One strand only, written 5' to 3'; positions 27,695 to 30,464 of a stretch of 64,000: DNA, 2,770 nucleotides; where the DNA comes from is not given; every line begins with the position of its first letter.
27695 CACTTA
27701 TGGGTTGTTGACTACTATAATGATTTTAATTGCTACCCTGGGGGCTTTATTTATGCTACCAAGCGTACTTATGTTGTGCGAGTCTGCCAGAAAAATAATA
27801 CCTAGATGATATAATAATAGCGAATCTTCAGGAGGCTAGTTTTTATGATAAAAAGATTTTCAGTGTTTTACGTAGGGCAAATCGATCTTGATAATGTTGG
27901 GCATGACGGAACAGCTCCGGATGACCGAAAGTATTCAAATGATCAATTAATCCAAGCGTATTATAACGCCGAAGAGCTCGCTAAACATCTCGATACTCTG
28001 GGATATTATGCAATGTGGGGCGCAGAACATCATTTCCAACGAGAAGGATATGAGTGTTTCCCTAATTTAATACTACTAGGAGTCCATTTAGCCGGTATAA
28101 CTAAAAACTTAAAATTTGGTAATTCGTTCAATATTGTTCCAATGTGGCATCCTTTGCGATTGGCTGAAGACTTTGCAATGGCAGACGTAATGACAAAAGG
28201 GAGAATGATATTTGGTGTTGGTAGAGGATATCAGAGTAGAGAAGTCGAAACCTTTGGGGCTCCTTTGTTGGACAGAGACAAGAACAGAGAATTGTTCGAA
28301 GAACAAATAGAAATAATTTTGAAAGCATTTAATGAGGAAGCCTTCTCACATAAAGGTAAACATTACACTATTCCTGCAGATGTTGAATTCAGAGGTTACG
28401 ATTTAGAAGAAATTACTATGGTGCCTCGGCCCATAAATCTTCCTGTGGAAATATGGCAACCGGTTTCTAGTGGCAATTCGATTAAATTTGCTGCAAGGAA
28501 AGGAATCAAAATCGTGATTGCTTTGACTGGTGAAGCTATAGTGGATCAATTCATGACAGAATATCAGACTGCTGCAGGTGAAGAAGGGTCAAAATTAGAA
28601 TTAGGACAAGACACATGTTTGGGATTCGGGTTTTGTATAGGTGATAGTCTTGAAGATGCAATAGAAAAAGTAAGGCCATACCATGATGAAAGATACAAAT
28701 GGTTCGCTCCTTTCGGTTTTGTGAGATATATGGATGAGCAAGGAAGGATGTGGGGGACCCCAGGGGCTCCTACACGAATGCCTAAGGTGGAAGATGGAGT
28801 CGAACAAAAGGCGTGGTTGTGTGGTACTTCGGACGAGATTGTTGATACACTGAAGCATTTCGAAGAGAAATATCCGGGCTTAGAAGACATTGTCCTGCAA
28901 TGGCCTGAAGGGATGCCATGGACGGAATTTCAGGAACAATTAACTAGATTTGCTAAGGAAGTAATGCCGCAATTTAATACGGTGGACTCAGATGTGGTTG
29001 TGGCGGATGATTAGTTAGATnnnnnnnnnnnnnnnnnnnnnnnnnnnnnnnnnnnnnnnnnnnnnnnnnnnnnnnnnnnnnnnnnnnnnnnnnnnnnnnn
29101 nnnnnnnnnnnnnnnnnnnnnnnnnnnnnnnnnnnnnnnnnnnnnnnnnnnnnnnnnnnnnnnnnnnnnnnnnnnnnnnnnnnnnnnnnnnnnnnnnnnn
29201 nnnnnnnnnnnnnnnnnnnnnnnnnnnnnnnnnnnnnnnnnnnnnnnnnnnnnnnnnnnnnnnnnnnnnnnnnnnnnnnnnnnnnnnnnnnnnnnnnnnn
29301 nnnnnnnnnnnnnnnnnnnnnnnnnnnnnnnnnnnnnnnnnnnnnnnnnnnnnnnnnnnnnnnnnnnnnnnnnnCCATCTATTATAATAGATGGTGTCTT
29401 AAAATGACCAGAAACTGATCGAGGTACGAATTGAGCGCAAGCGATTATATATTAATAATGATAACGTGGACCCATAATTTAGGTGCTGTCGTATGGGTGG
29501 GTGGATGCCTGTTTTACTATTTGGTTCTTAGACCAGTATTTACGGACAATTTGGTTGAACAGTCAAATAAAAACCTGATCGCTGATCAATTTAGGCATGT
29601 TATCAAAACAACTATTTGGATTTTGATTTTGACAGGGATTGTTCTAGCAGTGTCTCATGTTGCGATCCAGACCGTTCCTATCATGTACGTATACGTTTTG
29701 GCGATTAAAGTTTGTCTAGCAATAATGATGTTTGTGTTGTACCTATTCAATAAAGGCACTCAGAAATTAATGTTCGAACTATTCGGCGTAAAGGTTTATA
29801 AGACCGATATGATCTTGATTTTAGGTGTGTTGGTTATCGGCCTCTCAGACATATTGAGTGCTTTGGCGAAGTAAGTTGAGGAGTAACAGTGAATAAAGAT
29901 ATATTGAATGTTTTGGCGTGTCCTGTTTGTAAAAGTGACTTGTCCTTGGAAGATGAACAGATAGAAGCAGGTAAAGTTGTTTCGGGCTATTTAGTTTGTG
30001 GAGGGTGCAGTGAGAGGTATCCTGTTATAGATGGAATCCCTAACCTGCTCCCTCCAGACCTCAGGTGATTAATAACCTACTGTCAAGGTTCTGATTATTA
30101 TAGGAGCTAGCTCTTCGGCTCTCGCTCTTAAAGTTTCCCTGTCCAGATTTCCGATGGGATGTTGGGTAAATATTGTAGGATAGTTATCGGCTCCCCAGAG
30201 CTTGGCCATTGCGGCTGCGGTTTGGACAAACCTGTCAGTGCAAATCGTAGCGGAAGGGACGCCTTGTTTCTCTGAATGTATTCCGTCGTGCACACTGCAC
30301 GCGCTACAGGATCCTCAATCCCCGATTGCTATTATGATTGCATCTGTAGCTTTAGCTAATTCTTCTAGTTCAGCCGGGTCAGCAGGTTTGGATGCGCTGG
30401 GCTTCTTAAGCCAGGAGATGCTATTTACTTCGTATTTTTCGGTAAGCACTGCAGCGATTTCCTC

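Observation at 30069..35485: Tightly coupled operon joining thiolase, GMC flavoprotein, NHL propeller, an unknown 356-aa protein and the selenoprotein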

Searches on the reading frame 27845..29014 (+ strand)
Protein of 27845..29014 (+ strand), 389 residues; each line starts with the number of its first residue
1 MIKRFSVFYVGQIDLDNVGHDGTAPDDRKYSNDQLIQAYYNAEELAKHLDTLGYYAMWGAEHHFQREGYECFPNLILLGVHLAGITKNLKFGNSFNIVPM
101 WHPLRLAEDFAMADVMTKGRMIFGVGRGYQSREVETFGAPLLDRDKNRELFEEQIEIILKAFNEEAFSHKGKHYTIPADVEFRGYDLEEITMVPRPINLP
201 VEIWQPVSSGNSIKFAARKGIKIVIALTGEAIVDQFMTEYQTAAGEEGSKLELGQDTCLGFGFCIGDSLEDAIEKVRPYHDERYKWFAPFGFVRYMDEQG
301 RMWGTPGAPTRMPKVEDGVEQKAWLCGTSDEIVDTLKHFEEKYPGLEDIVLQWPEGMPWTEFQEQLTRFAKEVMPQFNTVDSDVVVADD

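Call 5: search_protein_families(library=pfam, proteins=[window:27845-29014:+], max_evalue=0.01)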
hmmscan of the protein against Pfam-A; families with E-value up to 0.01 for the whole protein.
window:27845-29014:+ (389 aa): 1 family
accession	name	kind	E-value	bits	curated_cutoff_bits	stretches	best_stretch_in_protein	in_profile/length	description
PF00296.26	Bac_luciferase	-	1.2e-43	150.2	27.9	1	34-341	19-309/314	Luciferase-like monooxygenase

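Call 6: search_protein_families(library=ncbifam, proteins=[window:27845-29014:+], max_evalue=0.01)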
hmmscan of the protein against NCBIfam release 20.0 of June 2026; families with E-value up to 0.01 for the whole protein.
window:27845-29014:+ (389 aa): 24 families
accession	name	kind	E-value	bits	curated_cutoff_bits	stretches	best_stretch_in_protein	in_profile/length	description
TIGR04020.1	seco_metab_LLM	subfamily_domain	3.2e-20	72.5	244.45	1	38-277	17-243/341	MupA/Atu3671 family FMN-dependent luciferase-like monooxygenase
NF052254.1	luciferase_Alph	exception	9.2e-20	71.1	600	1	45-284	27-250/354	luciferase subunit alpha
TIGR03558.1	oxido_grp_1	subfamily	1.3e-19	70.6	166.95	1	36-275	16-234/325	MsnO8 family LLM class oxidoreductase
TIGR03619.1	F420_Rv2161c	subfamily_domain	1.6e-19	70.5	166.9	1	44-249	2-207/247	TIGR03619 family F420-dependent LLM class oxidoreductase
TIGR04027.1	LLM_KPN_01858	hypoth_equivalog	4.3e-19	68.6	412.9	1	37-173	17-149/326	putative FMN-dependent luciferase-like monooxygenase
TIGR03560.1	F420_Rv1855c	subfamily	2.7e-18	66.6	231.4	1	38-177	11-154/227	TIGR03560 family F420-dependent LLM class oxidoreductase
TIGR03571.1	lucif_BA3436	subfamily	2.4e-14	53.3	303.9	1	41-181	32-172/304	TIGR03571 family LLM class oxidoreductase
TIGR04021.1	LLM_DMSO2_sfnG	equivalog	2.8e-14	53.3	382.95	1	70-381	58-349/350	dimethylsulfone monooxygenase SfnG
TIGR04036.1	LLM_CE1758_fam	subfamily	1.6e-13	50.2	479.1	1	5-283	3-259/355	CE1758 family FMN-dependent luciferase-like monooxygenase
NF052255.1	luciferase_Beta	exception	3.2e-13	49.4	500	1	48-246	30-216/325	luciferase subunit beta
TIGR03858.1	LLM_2I7G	subfamily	3.8e-13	49.1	462.25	1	19-276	8-248/337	Atu2307/SP_0267 family LLM class monooxygenase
TIGR03621.1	F420_MSMEG_2516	subfamily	5.1e-11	42.2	213.15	1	44-343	18-272/295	TIGR03621 family F420-dependent LLM class oxidoreductase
TIGR03557.1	F420_G6P_family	subfamily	3.7e-09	36.2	210.4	1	101-239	76-201/316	TIGR03557 family F420-dependent LLM class oxidoreductase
NF007802.0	PRK10508.1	equivalog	1.1e-08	34.5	540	1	37-132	24-117/335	luciferase-like monooxygenase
TIGR03559.1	F420_Rv3520c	subfamily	1.1e-06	28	335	1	41-181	14-144/325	LLM class F420-dependent oxidoreductase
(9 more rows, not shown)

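Call 91: search_solved_structures(query=window:27845-29014:+, max_evalue=1e-10)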
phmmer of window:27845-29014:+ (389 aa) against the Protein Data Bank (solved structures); distinct sequences matched with E-value up to 1e-10: 3.
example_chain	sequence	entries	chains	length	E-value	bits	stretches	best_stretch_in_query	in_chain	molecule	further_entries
8cbb_A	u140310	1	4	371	1.4e-17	66.8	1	41-200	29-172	Alkanal monooxygenase alpha chain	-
1brl_A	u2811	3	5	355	5.5e-16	61.6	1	44-178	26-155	BACTERIAL LUCIFERASE | Alkanal monooxygenase alpha chain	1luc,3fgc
8k74_A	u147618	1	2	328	1.2e-15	60.5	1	39-178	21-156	Alkanal monooxygenase alpha chain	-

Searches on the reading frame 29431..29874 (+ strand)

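Call 5: search_protein_families(library=pfam, proteins=[window:29431-29874:+], max_evalue=0.01)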
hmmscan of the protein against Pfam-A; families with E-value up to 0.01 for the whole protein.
window:29431-29874:+ (147 aa): 2 families
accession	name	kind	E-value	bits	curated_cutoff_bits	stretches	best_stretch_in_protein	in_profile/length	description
PF13273.12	DUF4064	-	0.0014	19.2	32.1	1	17-74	15-72/102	Protein of unknown function (DUF4064)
PF05425.18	CopD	-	0.0065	17.3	32.1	1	51-108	4-63/105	Copper resistance protein D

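Call 6: search_protein_families(library=ncbifam, proteins=[window:29431-29874:+], max_evalue=0.01)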
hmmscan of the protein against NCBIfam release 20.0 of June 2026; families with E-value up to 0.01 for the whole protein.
window:29431-29874:+ (147 aa): 1 family
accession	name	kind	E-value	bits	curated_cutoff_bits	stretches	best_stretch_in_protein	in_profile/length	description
NF033808.0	copper_CopD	equivalog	7.6e-06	25.7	195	1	7-108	146-250/295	copper homeostasis membrane protein CopD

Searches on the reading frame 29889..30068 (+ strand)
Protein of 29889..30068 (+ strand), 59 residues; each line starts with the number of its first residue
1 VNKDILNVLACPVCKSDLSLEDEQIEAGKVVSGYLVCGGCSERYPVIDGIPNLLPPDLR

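Call 5: search_protein_families(library=pfam, proteins=[window:29889-30068:+], max_evalue=0.01)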
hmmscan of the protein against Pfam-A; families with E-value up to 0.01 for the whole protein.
window:29889-30068:+ (59 aa): 2 families
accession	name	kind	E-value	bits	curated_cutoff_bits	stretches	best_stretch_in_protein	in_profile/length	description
PF03966.22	Trm112p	-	1.5e-10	41.2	22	1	3-49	2-40/40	Trm112p-like protein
PF23475.1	zf-Tbcl_FmdE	-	0.00037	20.4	23.2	0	35-49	8-22/35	FmdE treble clef zinc finger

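Call 6: search_protein_families(library=ncbifam, proteins=[window:29889-30068:+], max_evalue=0.01)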
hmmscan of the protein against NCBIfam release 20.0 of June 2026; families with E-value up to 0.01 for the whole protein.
window:29889-30068:+ (59 aa): 2 families
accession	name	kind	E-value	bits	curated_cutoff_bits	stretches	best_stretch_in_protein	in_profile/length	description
NF038101.1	Trm112_arch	equivalog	2.3e-25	88.5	77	1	1-59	1-59/59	methytransferase partner Trm112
NF008806.0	PRK11827.1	equivalog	1.8e-05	24.7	126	1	1-55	1-47/60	protein YcaR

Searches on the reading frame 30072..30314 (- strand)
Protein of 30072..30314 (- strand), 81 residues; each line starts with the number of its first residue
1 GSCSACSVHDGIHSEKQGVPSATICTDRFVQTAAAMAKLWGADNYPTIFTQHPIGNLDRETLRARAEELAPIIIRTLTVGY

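Call 59: find_related_loci(query=A5, collection=metagenome_contigs, flank=6000)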
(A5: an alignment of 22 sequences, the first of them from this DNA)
Query A5 (81 aa) in metagenome_contigs; peptide patterns used: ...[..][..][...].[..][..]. (x = any residue, [..] = any of these).
600 stretches matched a pattern (row limit reached: there are more); 565 encode a relative of the query (tblastn E <= 1e-3); the best 80 are kept; 80 distinct loci.
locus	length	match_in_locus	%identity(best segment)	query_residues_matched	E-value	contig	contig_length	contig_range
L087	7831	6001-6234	81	1-78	3e-41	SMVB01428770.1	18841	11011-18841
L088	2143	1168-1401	78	1-78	2e-40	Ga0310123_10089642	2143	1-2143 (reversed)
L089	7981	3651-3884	74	1-78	2e-38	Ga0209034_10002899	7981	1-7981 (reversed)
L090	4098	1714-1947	74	1-78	9e-38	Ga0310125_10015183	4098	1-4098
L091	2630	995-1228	71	1-78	6e-37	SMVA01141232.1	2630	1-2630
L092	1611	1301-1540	69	1-80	1e-36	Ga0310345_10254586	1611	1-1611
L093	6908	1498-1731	69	1-78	2e-34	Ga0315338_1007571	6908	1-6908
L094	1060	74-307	65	1-78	7e-33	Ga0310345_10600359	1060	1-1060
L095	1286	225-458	63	1-78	4e-32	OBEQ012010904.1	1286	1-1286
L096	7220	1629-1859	62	1-77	4e-31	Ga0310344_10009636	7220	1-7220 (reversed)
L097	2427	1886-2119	62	1-78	2e-31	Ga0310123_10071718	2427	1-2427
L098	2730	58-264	64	1-69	1e-30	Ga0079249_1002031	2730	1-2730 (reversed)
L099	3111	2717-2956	60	1-80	3e-30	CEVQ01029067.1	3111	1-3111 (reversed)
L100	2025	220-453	62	1-78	4e-30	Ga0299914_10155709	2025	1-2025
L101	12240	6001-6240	54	1-80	9e-27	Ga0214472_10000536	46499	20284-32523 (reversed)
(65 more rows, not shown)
